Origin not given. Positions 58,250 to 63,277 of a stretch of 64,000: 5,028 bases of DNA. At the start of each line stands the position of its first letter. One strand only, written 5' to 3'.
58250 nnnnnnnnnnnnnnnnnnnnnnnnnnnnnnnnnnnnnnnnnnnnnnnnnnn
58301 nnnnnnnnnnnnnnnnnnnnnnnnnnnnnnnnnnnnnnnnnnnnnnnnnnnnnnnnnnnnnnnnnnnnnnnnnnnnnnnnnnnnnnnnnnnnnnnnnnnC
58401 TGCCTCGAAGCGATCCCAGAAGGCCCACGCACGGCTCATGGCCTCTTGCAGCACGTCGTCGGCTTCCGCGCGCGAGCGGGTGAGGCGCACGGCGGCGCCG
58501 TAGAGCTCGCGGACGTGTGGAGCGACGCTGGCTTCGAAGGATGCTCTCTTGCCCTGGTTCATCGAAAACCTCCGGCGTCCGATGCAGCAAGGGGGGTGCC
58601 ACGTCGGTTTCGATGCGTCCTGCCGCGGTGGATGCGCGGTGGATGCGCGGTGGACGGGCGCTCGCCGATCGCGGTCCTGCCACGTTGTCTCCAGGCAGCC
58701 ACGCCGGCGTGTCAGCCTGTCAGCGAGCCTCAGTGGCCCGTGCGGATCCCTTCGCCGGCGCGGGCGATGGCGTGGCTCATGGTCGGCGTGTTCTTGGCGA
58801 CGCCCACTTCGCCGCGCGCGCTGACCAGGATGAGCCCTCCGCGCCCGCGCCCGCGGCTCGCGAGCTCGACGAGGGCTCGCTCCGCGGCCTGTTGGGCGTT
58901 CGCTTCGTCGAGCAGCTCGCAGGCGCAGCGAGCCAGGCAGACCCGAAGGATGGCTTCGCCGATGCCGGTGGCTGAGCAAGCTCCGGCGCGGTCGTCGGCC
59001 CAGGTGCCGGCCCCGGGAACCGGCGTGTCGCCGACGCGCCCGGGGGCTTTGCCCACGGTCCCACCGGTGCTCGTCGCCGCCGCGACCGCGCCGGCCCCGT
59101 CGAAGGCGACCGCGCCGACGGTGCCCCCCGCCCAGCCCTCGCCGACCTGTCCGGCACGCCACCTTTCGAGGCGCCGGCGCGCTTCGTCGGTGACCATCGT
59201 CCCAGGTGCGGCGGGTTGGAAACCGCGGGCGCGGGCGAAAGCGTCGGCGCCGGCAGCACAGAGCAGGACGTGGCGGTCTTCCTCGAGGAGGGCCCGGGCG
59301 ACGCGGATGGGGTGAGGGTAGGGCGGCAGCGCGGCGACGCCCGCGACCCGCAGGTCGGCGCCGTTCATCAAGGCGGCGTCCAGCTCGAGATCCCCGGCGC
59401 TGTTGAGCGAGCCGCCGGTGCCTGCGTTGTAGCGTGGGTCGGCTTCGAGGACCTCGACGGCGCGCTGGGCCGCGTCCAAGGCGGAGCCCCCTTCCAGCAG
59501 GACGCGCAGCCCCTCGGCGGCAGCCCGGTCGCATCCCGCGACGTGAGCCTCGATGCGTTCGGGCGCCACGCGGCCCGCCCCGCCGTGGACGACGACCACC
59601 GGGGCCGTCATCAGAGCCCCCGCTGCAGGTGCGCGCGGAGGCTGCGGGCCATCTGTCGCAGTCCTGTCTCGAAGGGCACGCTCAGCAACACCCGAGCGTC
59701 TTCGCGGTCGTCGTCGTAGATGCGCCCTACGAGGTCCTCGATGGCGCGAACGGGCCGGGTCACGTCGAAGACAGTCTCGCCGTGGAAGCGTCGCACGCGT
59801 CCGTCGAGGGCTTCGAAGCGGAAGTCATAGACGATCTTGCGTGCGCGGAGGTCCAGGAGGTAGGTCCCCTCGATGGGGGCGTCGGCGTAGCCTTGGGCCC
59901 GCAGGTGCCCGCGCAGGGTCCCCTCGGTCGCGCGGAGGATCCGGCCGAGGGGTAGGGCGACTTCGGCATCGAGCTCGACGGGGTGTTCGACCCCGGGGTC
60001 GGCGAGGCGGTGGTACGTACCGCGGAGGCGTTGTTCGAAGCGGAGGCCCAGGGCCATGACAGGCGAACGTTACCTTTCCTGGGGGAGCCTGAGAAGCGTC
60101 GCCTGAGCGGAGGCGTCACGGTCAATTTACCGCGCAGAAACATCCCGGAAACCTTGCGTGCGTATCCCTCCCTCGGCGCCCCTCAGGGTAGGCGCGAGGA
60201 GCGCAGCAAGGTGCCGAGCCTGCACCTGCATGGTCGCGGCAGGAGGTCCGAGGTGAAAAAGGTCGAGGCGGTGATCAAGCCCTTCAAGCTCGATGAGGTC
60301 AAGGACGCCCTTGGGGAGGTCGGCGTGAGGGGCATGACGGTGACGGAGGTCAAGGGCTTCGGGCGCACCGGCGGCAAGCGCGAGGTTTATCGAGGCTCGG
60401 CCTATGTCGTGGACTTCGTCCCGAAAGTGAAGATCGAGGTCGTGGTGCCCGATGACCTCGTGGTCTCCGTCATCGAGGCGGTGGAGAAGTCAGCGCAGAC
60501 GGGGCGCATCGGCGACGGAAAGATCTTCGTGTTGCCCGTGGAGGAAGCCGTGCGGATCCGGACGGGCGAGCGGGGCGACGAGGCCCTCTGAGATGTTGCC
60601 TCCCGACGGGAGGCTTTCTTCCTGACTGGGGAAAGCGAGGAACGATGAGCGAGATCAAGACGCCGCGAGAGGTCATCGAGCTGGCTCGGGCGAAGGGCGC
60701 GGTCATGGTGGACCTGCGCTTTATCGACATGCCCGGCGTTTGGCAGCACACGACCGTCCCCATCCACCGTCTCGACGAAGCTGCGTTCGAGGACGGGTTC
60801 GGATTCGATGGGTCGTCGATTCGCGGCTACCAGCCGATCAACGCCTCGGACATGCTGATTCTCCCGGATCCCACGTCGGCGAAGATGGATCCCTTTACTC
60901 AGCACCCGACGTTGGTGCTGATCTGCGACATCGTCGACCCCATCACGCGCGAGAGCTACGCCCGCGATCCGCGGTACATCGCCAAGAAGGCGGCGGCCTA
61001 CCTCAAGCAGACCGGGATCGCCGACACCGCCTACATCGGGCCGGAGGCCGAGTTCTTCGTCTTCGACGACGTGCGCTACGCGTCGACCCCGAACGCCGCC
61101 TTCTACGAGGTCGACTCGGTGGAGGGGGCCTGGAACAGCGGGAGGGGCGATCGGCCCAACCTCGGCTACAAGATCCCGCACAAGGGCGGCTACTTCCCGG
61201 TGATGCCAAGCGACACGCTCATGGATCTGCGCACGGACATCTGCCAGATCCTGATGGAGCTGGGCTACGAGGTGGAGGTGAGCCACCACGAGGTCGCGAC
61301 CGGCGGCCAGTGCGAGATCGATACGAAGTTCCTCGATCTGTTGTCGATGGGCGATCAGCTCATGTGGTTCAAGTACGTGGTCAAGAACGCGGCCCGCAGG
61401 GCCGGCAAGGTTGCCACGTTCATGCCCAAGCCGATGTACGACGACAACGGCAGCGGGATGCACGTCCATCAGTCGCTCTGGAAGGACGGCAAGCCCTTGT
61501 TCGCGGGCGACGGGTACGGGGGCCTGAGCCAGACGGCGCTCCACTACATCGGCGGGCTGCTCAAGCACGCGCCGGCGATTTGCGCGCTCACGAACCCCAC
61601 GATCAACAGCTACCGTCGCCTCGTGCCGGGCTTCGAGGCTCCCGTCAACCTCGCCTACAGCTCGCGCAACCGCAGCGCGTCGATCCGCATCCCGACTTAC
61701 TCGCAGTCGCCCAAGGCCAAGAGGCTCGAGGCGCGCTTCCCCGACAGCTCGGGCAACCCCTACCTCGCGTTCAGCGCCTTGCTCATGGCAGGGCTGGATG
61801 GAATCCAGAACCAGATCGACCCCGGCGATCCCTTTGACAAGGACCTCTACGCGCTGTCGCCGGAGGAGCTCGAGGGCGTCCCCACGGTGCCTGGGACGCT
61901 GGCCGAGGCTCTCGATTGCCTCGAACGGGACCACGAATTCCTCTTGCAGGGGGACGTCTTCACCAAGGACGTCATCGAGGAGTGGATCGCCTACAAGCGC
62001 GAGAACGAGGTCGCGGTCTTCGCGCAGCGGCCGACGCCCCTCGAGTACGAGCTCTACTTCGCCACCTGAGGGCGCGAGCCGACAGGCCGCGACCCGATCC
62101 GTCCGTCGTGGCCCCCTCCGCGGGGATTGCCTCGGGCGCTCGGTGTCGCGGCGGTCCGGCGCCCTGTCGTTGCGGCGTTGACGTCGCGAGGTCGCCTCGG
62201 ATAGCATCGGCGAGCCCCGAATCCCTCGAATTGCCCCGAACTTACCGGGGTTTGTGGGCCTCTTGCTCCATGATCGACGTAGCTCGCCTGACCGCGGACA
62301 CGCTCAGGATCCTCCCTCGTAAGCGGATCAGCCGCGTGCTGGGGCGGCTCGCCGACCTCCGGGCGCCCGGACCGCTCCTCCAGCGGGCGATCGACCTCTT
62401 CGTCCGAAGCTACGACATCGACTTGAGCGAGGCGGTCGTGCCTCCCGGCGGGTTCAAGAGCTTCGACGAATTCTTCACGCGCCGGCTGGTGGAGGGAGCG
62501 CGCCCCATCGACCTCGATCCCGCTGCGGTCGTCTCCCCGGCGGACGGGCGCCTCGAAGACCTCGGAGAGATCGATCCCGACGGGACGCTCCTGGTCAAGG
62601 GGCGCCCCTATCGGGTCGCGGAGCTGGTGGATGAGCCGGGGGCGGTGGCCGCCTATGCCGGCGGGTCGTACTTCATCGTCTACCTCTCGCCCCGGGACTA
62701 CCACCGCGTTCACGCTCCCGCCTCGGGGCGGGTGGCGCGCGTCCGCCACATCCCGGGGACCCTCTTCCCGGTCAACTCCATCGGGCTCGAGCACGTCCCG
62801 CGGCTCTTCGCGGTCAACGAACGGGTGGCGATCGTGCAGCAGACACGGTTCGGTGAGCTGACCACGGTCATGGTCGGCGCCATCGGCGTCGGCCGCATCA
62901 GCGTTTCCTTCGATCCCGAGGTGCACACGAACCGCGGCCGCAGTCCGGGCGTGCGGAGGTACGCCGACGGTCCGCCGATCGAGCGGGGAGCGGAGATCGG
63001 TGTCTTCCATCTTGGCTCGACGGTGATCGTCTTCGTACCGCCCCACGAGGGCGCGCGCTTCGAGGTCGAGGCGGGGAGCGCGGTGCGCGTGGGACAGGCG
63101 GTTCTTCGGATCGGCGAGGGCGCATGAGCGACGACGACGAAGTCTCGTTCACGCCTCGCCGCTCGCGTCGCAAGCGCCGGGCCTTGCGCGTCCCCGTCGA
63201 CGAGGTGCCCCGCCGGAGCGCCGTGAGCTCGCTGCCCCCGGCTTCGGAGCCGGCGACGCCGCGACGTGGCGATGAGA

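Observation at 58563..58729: Near-consensus sigma54 promoter plus three helical-turn repeats driving an orphan ECF sigma factor (sigma cascade)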

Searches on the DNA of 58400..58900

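Call 52: search_rna_families(source=window, start=58400, end=58900, threshold=evalue, max_evalue=1)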
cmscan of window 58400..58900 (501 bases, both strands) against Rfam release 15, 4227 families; matches with E-value up to 1: 0.
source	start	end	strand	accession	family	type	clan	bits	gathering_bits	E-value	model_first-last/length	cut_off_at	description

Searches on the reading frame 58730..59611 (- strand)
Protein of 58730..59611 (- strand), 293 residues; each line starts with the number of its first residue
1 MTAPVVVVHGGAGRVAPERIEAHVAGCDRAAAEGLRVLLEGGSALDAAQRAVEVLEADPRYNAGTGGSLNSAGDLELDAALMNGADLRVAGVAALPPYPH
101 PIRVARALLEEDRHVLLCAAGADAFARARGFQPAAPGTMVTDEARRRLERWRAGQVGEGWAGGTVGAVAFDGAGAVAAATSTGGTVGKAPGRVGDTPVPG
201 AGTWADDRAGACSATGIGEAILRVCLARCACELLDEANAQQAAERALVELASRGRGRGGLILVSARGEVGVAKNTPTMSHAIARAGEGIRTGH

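Call 8: search_protein_families(library=pfam, proteins=[window:58730-59611:-], max_evalue=0.01)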
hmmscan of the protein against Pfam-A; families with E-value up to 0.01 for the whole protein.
window:58730-59611:- (293 aa): 1 family
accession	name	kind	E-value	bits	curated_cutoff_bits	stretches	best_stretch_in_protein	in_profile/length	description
PF01112.23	Asparaginase_2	-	3.9e-81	273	27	1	4-285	1-300/309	Asparaginase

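Call 40: search_protein_families(library=ncbifam, proteins=[window:58730-59611:-], max_evalue=0.001)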
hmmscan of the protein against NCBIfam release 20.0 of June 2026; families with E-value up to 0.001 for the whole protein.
window:58730-59611:- (293 aa): 1 family
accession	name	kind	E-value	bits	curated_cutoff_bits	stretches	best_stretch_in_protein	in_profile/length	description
NF007589.0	PRK10226.1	equivalog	1.3e-43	149.1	567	1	1-292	1-309/321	beta-aspartyl-peptidase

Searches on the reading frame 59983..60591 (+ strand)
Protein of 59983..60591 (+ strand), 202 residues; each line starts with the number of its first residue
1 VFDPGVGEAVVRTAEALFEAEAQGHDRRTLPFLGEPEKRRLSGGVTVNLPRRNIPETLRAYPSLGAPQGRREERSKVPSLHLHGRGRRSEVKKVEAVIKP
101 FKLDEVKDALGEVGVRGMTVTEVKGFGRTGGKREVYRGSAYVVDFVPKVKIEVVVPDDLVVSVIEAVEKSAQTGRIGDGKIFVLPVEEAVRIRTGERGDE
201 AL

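Call 8: search_protein_families(library=pfam, proteins=[window:59983-60591:+], max_evalue=0.01)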
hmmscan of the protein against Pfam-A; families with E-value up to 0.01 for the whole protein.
window:59983-60591:+ (202 aa): 1 family
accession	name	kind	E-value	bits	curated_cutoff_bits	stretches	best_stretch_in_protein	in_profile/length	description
PF00543.27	P-II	-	4.1e-31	107.8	25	1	92-196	2-102/102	Nitrogen regulatory protein P-II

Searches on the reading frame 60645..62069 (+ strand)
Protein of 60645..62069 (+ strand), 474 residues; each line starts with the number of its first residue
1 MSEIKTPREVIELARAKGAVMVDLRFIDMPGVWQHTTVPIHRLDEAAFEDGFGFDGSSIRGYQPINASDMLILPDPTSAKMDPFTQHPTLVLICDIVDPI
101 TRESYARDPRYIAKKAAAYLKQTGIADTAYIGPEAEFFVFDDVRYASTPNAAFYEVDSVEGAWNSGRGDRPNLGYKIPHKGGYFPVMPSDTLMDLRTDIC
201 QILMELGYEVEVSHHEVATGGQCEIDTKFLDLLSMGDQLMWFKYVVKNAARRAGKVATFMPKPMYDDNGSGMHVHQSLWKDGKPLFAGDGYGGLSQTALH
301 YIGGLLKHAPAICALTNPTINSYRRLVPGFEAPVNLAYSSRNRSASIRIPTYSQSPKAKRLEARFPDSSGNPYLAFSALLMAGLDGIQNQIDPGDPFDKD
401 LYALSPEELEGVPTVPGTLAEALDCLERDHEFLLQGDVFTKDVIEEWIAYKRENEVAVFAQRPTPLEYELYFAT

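Call 9: search_protein_families(library=pfam, proteins=[window:60645-62069:+], max_evalue=0.01)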
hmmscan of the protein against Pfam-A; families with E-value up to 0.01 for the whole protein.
window:60645-62069:+ (474 aa): 2 families
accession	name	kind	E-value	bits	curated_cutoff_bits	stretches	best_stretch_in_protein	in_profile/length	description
PF00120.29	Gln-synt_C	-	5.7e-137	456.8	24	1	107-471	2-344/344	Glutamine synthetase, catalytic domain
PF03951.24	Gln-synt_N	-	1.2e-30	105.4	33.4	1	21-99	4-82/82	Glutamine synthetase, beta-Grasp domain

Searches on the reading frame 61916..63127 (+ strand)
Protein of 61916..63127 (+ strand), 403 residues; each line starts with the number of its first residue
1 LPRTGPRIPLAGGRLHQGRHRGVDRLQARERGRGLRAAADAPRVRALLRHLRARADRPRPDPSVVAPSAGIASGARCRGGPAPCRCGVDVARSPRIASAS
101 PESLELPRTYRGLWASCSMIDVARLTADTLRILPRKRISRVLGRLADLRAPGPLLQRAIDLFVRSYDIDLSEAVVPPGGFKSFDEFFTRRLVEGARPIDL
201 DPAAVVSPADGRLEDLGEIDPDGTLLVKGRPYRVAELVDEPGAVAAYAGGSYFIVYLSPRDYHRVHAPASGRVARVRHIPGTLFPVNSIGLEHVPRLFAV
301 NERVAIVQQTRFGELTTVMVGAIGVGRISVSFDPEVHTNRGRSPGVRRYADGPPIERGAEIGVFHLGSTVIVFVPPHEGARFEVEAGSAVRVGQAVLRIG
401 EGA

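Call 9: search_protein_families(library=pfam, proteins=[window:61916-63127:+], max_evalue=0.01)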
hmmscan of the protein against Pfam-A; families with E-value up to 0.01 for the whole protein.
window:61916-63127:+ (403 aa): 1 family
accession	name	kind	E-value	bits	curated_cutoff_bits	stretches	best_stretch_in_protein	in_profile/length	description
PF02666.20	PS_Dcarbxylase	-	9.1e-60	202.2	22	1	183-397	1-197/198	Phosphatidylserine decarboxylase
